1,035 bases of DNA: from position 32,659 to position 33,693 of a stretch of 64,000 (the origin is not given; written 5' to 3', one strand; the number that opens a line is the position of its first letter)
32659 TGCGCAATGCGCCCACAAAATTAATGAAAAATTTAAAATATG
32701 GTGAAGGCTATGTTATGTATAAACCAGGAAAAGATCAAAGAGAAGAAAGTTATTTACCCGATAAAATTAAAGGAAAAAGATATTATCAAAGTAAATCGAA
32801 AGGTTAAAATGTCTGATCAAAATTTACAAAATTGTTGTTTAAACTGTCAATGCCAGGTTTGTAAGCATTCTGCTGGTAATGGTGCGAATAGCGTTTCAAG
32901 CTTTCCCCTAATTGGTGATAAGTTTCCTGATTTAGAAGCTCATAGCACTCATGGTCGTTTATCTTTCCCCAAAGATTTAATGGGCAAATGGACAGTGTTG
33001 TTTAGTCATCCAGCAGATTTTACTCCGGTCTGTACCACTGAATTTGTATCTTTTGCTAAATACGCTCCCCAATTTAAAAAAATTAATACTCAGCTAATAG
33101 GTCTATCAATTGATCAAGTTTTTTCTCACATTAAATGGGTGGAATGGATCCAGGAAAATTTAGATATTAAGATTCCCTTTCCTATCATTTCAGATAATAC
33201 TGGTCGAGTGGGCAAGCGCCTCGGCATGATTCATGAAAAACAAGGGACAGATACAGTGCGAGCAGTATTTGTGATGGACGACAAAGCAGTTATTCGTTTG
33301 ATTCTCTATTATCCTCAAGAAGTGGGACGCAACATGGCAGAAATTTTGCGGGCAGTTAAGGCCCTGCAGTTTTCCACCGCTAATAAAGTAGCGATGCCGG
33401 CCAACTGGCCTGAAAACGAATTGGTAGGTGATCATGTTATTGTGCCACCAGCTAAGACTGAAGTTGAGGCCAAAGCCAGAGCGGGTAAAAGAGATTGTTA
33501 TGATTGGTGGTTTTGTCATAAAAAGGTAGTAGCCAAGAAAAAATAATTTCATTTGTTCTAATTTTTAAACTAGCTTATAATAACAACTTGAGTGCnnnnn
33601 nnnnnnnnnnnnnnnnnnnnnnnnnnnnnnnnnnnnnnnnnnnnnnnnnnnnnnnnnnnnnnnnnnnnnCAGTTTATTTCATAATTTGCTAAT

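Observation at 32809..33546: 1-Cys peroxiredoxin with a Cys-rich N-terminal tag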

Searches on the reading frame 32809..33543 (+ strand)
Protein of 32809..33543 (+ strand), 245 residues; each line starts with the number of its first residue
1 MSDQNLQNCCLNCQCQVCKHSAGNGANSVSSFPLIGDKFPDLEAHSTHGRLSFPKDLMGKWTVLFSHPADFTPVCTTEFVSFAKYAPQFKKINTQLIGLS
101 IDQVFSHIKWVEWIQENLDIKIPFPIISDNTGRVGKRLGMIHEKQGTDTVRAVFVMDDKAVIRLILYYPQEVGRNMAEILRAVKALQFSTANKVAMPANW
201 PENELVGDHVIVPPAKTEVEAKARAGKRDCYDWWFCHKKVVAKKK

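Call 3: search_protein_families(library=pfam, proteins=[window:32809-33543:+], max_evalue=0.1)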
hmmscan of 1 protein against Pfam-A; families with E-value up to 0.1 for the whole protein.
window:32809-33543:+ (245 aa): 4 families
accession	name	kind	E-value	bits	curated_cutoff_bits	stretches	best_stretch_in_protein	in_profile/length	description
PF00578.27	AhpC-TSA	-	1.8e-30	105.9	26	1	35-164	1-123/124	AhpC/TSA family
PF08534.16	Redoxin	-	4.2e-14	53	26.6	1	36-163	3-129/148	Redoxin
PF10417.14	1-cysPrx_C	-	6.5e-11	42.5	21.1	1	185-225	1-38/41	C-terminal domain of 1-Cys peroxiredoxin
PF13911.12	AhpC-TSA_2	-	0.0049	17.7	27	1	83-146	3-60/114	AhpC/TSA antioxidant enzyme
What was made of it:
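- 32902..33543 (+): Peroxiredoxin core (thioredoxin fold plus C-terminal arm), residues 32-245. Pfam AhpC-TSA and 1-cysPrx_C (call 3).
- Checked: Pfam AhpC-TSA matches residues 35-164 (E 1.8e-30) and 1-cysPrx_C matches residues 185-225 (call 3).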

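Call 4: search_protein_families(library=ncbifam, proteins=[window:32809-33543:+], max_evalue=0.1)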
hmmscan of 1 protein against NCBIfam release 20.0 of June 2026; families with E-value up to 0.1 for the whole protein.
window:32809-33543:+ (245 aa): 10 families
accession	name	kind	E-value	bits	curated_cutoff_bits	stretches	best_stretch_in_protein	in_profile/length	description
NF009668.0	PRK13189.1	equivalog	5.3e-102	339.8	211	1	30-240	7-222/224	peroxiredoxin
NF009670.0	PRK13191.1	equivalog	4.3e-94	314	374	1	31-240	5-212/215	putative peroxiredoxin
NF010122.0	PRK13599.1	equivalog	6.3e-91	303.7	456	1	33-239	7-218/220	peroxiredoxin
NF009669.0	PRK13190.1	equivalog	3.2e-65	219.1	261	1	35-239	5-203/203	putative peroxiredoxin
NF040737.1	peroxi_PrxU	equivalog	3e-32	112.2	270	1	34-202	37-210/233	thioredoxin-dependent peroxiredoxin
TIGR03137.1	AhpC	equivalog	6.9e-27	94.4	272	1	55-204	27-174/187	alkyl hydroperoxide reductase subunit C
NF011576.0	PRK15000.1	subfamily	2.9e-20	72.8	301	1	50-201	25-176/200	peroxiredoxin C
NF053650.1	PerredPrxQDein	equivalog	1e-10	41.7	260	1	39-145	1-100/148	thioredoxin-dependent peroxiredoxin PrxQ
NF006960.0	PRK09437.1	equivalog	6.3e-06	26.2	140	1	36-145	7-110/156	thioredoxin-dependent thiol peroxidase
NF001808.0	PRK00522.1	equivalog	5.3e-05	22.7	123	1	23-163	8-144/167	thiol peroxidase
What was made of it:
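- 32902..33543 (+): NCBIfam PRK13189 above its cut-off (call 4).
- On Peroxiredoxin, Prx6 subfamily (NCBIfam PRK13189; Pfam AhpC-TSA + 1-cysPrx_C): AhpC-TSA 105.9 bits (cut-off 26), 1-cysPrx_C 42.5 bits (cut-off 21.1), PRK13189 339.8 bits (cut-off 211) (calls 3, 4).
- Checked: NCBIfam PRK13189 scores 339.8 bits against a cut-off of 211, over residues 30-240 (call 4).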

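Call 5: search_solved_structures(query=window:32809-33543:+, show_alignments=3)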
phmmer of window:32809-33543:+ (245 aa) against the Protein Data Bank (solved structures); distinct sequences matched with E-value up to 0.001: 130 (the best 60 are shown).
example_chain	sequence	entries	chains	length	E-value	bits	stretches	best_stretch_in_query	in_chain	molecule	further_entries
6q5v_A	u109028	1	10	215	2.9e-85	288.9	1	31-240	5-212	Peroxiredoxin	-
3w6g_A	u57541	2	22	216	2.7e-79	269.3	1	34-240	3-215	Probable peroxiredoxin | Peroxiredoxin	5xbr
2cv4_A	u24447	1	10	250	5e-78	265.2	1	30-238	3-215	peroxiredoxin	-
3a5w_A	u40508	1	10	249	5.6e-78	265.1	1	31-238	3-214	Probable peroxiredoxin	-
6itz_A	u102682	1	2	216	1e-76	260.9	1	34-240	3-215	Peroxiredoxin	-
2e2g_A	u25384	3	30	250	1.2e-76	260.7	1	30-238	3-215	Probable peroxiredoxin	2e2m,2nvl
1x0r_A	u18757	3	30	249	1.3e-76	260.6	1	31-238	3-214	Probable peroxiredoxin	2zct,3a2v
3a2w_A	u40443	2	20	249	1.4e-76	260.5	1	31-238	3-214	Probable peroxiredoxin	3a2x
6iu1_A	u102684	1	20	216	4.6e-75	255.5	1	34-240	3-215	Peroxiredoxin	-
5xbq_A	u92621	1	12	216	4.9e-75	255.4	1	34-240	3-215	Peroxiredoxin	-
6krk_A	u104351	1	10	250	5.4e-74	252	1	30-236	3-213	Peroxiredoxin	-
5xbs_A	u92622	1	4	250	1.1e-73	251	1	30-238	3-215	Peroxiredoxin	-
7cqj_A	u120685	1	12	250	3.7e-73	249.2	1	30-236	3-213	Peroxiredoxin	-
7c87_A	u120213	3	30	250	7e-73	248.3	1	30-236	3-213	Peroxiredoxin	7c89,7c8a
6krm_A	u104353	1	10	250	7.1e-73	248.3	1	30-236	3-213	Peroxiredoxin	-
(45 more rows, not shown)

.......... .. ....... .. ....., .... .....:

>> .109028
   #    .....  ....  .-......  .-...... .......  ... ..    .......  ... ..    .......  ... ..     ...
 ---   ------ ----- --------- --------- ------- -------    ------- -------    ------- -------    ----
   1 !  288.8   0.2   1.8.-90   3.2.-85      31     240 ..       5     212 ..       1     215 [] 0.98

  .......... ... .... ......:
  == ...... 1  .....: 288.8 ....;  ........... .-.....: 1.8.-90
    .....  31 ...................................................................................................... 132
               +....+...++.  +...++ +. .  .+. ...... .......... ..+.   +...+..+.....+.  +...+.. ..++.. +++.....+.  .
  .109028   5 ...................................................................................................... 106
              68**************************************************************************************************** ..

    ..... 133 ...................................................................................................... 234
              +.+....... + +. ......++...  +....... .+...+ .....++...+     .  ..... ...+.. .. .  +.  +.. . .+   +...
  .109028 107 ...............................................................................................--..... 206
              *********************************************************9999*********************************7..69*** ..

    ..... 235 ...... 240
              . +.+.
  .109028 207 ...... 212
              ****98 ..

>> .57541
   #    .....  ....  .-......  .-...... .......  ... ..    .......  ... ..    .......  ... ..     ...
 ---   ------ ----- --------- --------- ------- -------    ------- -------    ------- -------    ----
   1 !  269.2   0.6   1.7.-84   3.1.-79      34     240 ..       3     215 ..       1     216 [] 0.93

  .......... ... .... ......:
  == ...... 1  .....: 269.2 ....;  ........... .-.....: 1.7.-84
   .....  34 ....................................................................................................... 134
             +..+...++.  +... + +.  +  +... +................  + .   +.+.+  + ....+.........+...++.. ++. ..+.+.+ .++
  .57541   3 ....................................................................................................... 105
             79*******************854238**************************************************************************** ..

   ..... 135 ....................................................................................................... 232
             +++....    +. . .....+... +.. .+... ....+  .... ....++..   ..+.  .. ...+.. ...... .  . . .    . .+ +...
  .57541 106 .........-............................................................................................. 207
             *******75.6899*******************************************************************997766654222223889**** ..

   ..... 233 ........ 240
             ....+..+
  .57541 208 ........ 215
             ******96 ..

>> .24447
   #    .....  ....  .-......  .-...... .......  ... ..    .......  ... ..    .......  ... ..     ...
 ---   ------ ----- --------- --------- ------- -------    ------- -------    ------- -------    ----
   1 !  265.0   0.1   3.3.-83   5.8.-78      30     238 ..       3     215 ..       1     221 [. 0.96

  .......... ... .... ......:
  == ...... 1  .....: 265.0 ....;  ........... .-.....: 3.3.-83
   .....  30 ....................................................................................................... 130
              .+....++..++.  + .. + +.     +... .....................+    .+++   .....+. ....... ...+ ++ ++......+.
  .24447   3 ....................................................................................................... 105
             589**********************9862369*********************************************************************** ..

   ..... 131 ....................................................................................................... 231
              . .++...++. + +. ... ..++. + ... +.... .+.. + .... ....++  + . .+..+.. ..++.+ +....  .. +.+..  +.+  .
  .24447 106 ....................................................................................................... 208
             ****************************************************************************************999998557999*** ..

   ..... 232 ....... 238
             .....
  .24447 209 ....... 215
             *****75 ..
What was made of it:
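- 32902..33543 (+): Matches PDB 6q5v, 3w6g and 2cv4 with E values of 1e-85 to 1e-78 (call 5).
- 33031..33033 (+): Peroxidatic Cys75 codon (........). C75 aligns with the Cp of solved homologues (call 5).
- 33496..33516 (+): C-terminal C230-x5-C236 (CYDWWFC), the candidate resolving pair. Aligns with ApTPx C207/C213 and PhPrx C205/C211 (call 5).
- On Peroxiredoxin, Prx6 subfamily (NCBIfam PRK13189; Pfam AhpC-TSA + 1-cysPrx_C): C75 aligns with the Cp of the solved homologues (call 5).
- Checked: The best solved homologues (6q5v, 3w6g, 2cv4) begin 3-5 residues before the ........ strand, so residues 1 to about 29 of the query are unmatched (call 5).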

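Call 6: find_homologous_proteins(query=window:32809-33543:+, max_evalue=1e-10)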
Query window:32809-33543:+ (245 aa): 8000 proteins with E <= 1e-10 among 8000 candidates; the best 120 are listed.
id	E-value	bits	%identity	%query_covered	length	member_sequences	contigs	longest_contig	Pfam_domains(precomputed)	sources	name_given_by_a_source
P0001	3.1e-142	490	85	100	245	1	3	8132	PF10417.15,PF08534.17,PF00578.28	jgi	jgi:peroxiredoxin 2/4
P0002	2.7e-141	487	85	100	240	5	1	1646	PF10417.15,PF08534.17,PF00578.28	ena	-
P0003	1.9e-140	485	84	100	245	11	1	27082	PF10417.15,PF08534.17,PF00578.28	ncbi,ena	-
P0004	8.7e-135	466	85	90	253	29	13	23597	PF10417.15,PF08534.17,PF00578.28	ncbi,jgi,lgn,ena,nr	ncbi:MAG TPA: peroxiredoxin [Candidatus Woesebacteria bacterium]|nr:peroxiredoxin [Candidatus Woeseb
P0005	2.1e-132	458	88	86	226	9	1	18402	PF10417.15,PF08534.17,PF00578.28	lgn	-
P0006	1.9e-126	439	75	98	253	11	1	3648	PF10417.15,PF08534.17,PF00578.28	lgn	-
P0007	2.1e-126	438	76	100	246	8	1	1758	PF10417.15,PF08534.17,PF00578.28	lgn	-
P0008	8.3e-125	433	83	88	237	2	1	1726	PF10417.15,PF08534.17,PF00578.28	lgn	-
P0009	2.6e-120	419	81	89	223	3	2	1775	PF10417.15,PF08534.17,PF00578.28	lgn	-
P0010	2.1e-115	402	76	86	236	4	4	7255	PF10417.15,PF08534.17,PF00578.28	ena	-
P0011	1.5e-112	393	72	93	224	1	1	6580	PF10417.15,PF08534.17,PF00578.28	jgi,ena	-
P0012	8.5e-111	387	69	96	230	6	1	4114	PF10417.15,PF08534.17,PF00578.28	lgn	-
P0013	8.8e-107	374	67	96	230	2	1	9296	PF10417.15,PF08534.17,PF00578.28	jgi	-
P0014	3.3e-102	359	68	88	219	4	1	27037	PF10417.15,PF08534.17,PF00578.28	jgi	-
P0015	4.2e-101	356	71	86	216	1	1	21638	PF10417.15,PF08534.17,PF00578.28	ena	-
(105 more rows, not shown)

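Call 10: find_related_loci(query=window:32809-33543:+, collection=genome_contigs, flank=4000)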
Query window:32809-33543:+ (245 aa) in genome_contigs; peptide patterns used: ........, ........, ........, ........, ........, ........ (x = any residue, [..] = any of these).
512 stretches matched a pattern; 489 encode a relative of the query (tblastn E <= 1e-3); the best 80 are kept; 80 distinct loci.
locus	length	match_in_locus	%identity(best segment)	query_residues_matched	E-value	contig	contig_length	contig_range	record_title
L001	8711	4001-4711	85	1-237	3e-140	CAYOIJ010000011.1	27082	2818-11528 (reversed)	MAG TPA_asm: uncultured Pseudomonadales bacterium isolate binchicken_co45_383 genome assembly, contig: NODE_2732_length_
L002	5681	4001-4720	85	1-245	4e-139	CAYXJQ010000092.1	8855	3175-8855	MAG TPA_asm: uncultured Pseudomonadales bacterium isolate SRP067234_co1_163 genome assembly, contig: k99_193906, whole g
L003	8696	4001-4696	86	1-237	1e-136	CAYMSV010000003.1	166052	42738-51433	MAG TPA_asm: uncultured Pseudomonadales bacterium isolate SRP241326_co1_55 genome assembly, contig: NODE_142_length_1660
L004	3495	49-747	82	5-237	4e-141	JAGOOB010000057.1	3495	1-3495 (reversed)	Candidatus Woesebacteria bacterium isolate Go_SlDig_bin_357 Go_SlDig_101065_length_3495_cov_6.157067, whole genome shotg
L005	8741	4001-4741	74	7-240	1e-125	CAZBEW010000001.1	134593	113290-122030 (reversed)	MAG TPA_asm: uncultured Pseudomonadales bacterium isolate SRP294416_co3_632 genome assembly, contig: NODE_45_length_1345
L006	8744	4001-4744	73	1-245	9e-123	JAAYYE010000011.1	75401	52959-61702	MAG: Candidatus Paceibacterota bacterium isolate AS06rmzACSIP_209 313631_AS06, whole genome shotgun sequence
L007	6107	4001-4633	81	27-237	5e-120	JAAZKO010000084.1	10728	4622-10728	MAG: Candidatus Paceibacterota bacterium isolate AS22ysBPME_311 245609_AS22, whole genome shotgun sequence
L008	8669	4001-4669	68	22-244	5e-107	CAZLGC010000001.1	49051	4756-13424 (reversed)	MAG TPA_asm: uncultured Candidatus Saccharibacteria bacterium isolate binchicken_co334_89 genome assembly, contig: NODE_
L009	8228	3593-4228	67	27-238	7e-100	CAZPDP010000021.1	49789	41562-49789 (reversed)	MAG TPA_asm: uncultured Bacteroidales bacterium isolate binchicken_co17_460 genome assembly, contig: NODE_2105_length_49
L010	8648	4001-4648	64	28-243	3e-99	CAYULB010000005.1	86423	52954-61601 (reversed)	MAG TPA_asm: uncultured Eubacteriales bacterium isolate SRP141376_co1_340 genome assembly, contig: NODE_701_length_86423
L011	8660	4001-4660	64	21-240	3e-99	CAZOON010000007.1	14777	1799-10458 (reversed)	MAG TPA_asm: uncultured Halanaerobiales bacterium isolate binchicken_co218_145 genome assembly, contig: NODE_4273_length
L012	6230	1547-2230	61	15-245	1e-98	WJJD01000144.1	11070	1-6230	MAG: Candidatus Woesearchaeota archaeon isolate Bin_274 k141_3309743, whole genome shotgun sequence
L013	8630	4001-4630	67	31-240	5e-98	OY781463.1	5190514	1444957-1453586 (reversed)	MAG: Bacteroidales bacterium isolate 1213159b-2f29-4165-836d-87c69f3987a4 genome assembly, chromosome: 1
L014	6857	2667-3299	64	30-240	1e-97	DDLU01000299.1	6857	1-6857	MAG TPA_asm: Desulfovibrio sp. UBA2564 UBA2564_contig_37502, whole genome shotgun sequence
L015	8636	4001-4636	65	31-240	1e-97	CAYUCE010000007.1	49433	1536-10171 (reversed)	MAG TPA_asm: uncultured Thermotogae bacterium isolate SRP141376_co1_356 genome assembly, contig: NODE_1752_length_49433_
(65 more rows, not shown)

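Call 23: find_encoding_contigs(protein=P0004, flank=6000, max_places=4)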
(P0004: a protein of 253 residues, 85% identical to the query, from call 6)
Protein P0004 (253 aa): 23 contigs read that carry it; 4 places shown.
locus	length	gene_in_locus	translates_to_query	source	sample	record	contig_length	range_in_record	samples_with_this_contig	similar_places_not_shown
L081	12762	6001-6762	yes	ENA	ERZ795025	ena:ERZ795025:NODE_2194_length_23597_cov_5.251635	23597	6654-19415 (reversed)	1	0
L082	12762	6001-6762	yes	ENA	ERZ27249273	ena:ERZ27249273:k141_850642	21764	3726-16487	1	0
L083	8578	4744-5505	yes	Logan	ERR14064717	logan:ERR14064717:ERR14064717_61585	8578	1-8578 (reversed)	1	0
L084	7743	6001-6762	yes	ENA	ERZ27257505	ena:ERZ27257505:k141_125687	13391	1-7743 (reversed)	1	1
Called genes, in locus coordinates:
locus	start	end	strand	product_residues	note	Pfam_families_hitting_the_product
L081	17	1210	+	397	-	PF05970:PIF1 (weak), PF13604:AAA_30, PF00580:UvrD-helicase (weak), PF05127:NAT10_TcmA_helicase (weak), PF13245:AAA_19, PF13401:AAA_22 (weak), PF18335:SH3_13 (weak), PF13538:UvrD_C_2, +1 more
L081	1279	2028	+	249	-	PF01479:S4, PF00849:PseudoU_synth_2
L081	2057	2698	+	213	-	PF00702:Hydrolase, PF08282:Hydrolase_3 (faint), PF12710:HAD, PF13419:HAD_2, PF13242:Hydrolase_like (weak)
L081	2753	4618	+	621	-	PF00009:GTP_EFTU, PF01926:MMR_HSR1 (weak), PF03144:GTP_EFTU_D2, PF22042:EF-G_D2, PF00679:EFG_C, PF21018:BipA_C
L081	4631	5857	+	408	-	PF05496:RuvB_N, PF01078:Mg_chelatase (faint), PF00004:AAA, PF07724:AAA_2 (weak), PF07728:AAA_5 (weak), PF13173:AAA_14, PF16193:AAA_assoc_2, PF12002:MgsA_C, +2 more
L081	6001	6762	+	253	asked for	PF00578:AhpC-TSA, PF08534:Redoxin, PF10417:1-cysPrx_C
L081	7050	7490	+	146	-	-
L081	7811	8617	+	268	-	PF01734:Patatin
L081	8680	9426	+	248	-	PF08713:DNA_alkylation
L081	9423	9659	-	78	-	-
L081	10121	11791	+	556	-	PF00764:Arginosuc_synth, PF06508:QueC (weak), PF20979:Arginosuc_syn_C, PF02142:MGS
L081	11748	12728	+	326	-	PF01979:Amidohydro_1, PF07969:Amidohydro_3 (faint)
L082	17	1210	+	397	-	PF05970:PIF1 (weak), PF13604:AAA_30, PF00580:UvrD-helicase (weak), PF05127:NAT10_TcmA_helicase (weak), PF13245:AAA_19, PF13401:AAA_22 (weak), PF18335:SH3_13 (weak), PF13538:UvrD_C_2, +1 more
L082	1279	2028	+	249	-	PF01479:S4, PF00849:PseudoU_synth_2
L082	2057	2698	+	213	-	PF00702:Hydrolase, PF08282:Hydrolase_3 (faint), PF12710:HAD, PF13419:HAD_2, PF13242:Hydrolase_like (weak)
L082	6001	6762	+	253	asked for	PF00578:AhpC-TSA, PF08534:Redoxin, PF10417:1-cysPrx_C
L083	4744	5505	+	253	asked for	PF00578:AhpC-TSA, PF08534:Redoxin, PF10417:1-cysPrx_C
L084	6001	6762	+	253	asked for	PF00578:AhpC-TSA, PF08534:Redoxin, PF10417:1-cysPrx_C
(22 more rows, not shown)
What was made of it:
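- One tagged protein (P0004) occurs with identical sequence on at least 23 contigs (call 23).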

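Call 36: predict_structure(alignment_id=A2)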
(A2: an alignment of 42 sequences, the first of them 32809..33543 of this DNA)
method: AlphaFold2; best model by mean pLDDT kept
length: 245 residues; sequences in the alignment: 42
mean_pLDDT: 85.8   pTM: 0.80
mean pLDDT of the five models: 85.8, 84.3, 82.6, 80.9, 78.7
residues with pLDDT >= 90: 148; 70-90: 63; 50-70: 9; < 50: 25
segments of 3 or more residues with pLDDT < 50: 1-10, 12-14, 19-28
pLDDT, mean of each block of 10 residues (from residue 1): 44 49 44 90 96 97 92 90 98 97 94 98 96 90 81 96 92 91 96 91 92 89 86 86 55
secondary structure, 60 per line:
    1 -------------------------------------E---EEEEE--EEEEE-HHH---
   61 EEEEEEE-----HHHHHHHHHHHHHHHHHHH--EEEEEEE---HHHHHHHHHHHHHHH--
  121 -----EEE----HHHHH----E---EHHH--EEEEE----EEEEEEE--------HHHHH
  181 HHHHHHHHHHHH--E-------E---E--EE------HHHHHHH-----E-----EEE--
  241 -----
elements in order: E42-46 E49-53 E61-67 H73-91 E94-100 H104-118 E126-128 H133-137 E152-156 E161-167 H176-192 H218-224 E236-238
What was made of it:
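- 32809..32901 (+): Cys-rich N-terminal tail, residues 1-31 (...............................). AlphaFold2 gives pLDDT below 50 and no secondary structure for residues 1-30 (call 36).
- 32902..33543 (+): AlphaFold2 pLDDT is mostly above 90 (call 36).
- On Peroxiredoxin, Prx6 subfamily (NCBIfam PRK13189; Pfam AhpC-TSA + 1-cysPrx_C): Only a monomer model could be made (call 36).
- On Metallothionein (operational definition): AlphaFold2 gives pLDDT below 50 for the tail (call 36).
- Predicted disorder (call 36).
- Tried and rejected: It says nothing about ligation geometry (call 36).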

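Call 61: search_protein_representatives(alignment_id=A4)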
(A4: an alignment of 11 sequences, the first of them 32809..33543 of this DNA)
Query: 11 sequences, 245 profile positions. Proteins with E-value up to 0.001 (for the whole library): 11775; up to 1e-10: 4193; up to 1e-30: 432. The best 150 are listed.
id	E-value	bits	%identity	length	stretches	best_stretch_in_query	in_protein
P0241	6.3e-106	369.6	-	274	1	22-240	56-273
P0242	2.0e-88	312.2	-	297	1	26-239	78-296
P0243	6.4e-86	304.1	-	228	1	24-239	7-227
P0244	6.8e-83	294.1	-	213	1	31-240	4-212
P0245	1.5e-82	293.0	-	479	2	35-217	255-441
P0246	4.0e-76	272.0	-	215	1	30-239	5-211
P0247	1.1e-71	257.4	-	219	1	28-239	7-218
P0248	8.0e-71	254.6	-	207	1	52-210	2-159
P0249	1.3e-70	254.0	-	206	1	32-239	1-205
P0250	2.1e-69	250.0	-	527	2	22-225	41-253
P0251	3.2e-67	242.8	-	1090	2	30-203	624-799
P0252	1.4e-66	240.7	-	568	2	28-204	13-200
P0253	1.6e-66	240.5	-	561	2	22-206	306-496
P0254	3.1e-66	239.6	-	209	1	31-238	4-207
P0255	1.1e-65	237.8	-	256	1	3-241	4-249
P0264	8.4e-61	221.8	-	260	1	24-237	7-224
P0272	5.0e-58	212.7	-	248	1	17-226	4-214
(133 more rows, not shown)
